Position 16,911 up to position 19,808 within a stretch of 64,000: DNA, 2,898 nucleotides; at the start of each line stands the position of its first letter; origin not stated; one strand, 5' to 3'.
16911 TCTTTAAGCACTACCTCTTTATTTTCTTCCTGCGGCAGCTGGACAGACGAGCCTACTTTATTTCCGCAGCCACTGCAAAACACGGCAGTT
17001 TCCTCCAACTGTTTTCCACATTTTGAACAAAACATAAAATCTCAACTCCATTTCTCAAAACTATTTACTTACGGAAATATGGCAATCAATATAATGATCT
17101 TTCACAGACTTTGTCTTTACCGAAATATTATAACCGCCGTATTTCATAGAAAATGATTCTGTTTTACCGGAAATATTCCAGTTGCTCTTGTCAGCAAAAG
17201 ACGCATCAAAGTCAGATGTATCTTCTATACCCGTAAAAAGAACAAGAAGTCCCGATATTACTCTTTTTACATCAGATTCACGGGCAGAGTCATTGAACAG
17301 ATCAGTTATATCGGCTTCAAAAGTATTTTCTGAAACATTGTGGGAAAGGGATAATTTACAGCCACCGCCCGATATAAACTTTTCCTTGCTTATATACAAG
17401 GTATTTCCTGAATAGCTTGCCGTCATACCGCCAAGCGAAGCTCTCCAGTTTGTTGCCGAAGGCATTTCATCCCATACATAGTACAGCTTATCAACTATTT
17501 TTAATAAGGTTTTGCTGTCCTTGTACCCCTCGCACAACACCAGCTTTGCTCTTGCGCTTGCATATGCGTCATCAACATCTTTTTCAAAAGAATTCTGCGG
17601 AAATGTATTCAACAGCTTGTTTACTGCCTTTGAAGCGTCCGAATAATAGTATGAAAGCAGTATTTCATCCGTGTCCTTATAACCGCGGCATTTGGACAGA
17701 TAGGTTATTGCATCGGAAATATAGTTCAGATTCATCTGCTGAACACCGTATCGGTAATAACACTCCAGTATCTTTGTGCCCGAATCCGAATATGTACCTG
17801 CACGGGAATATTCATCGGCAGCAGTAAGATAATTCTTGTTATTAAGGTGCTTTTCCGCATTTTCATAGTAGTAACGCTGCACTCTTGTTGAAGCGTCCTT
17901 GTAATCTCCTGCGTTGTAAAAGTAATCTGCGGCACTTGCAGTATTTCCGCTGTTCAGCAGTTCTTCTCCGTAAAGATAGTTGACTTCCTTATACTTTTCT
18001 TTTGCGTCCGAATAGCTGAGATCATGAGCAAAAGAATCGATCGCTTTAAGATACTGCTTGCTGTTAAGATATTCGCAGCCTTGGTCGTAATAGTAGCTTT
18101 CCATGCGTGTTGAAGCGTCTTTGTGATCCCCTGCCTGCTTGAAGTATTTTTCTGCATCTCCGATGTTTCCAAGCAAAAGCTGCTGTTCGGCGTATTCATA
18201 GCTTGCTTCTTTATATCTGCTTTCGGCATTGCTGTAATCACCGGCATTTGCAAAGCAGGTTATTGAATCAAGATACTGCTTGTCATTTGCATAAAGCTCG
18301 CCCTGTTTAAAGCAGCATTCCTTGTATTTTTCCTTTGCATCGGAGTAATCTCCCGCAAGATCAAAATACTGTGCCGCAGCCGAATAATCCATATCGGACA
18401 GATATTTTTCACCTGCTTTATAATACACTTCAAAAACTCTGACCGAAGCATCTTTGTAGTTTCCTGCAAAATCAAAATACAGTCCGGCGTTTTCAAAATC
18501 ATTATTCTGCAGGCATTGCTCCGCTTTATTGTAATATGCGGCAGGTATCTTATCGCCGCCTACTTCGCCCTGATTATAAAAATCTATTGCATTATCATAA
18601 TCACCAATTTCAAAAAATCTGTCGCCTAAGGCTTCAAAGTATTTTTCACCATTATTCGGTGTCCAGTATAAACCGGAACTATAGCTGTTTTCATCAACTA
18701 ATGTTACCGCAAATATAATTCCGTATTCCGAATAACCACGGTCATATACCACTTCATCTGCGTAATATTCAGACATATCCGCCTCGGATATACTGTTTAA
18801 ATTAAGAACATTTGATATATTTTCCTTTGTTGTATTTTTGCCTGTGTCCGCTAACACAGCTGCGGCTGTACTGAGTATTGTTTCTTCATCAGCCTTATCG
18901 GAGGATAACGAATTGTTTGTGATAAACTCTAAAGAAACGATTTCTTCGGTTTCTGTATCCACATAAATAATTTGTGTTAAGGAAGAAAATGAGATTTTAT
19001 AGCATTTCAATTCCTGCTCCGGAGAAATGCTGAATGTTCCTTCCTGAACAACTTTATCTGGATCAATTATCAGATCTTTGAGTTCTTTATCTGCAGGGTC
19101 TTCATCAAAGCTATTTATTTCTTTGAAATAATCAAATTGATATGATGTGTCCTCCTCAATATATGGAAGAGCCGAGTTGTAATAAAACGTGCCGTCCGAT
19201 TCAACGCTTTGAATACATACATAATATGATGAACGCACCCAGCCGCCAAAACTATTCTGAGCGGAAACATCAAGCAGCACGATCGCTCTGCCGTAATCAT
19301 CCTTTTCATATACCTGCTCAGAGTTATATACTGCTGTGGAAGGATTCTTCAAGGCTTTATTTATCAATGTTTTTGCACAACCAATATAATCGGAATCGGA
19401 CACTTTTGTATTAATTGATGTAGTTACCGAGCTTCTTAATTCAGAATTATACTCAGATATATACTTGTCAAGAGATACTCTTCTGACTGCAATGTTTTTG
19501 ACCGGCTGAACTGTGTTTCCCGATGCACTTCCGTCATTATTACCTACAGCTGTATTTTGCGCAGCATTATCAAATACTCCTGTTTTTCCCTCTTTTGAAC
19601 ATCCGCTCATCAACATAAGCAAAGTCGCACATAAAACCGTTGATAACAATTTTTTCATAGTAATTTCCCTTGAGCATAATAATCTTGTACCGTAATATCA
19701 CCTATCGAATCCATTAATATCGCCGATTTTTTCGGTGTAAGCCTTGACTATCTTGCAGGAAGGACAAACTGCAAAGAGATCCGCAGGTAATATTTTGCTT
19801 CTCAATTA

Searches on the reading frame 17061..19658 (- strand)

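Call 9: search_protein_families(library=pfam, proteins=[window:17061-19658:-])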
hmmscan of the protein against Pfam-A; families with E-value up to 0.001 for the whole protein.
window:17061-19658:- (865 aa): 1 family
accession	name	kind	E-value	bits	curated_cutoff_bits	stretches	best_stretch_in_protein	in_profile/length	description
PF13428.12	TPR_14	-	2.8e-05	24.8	23.5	0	343-379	6-42/44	Tetratricopeptide repeat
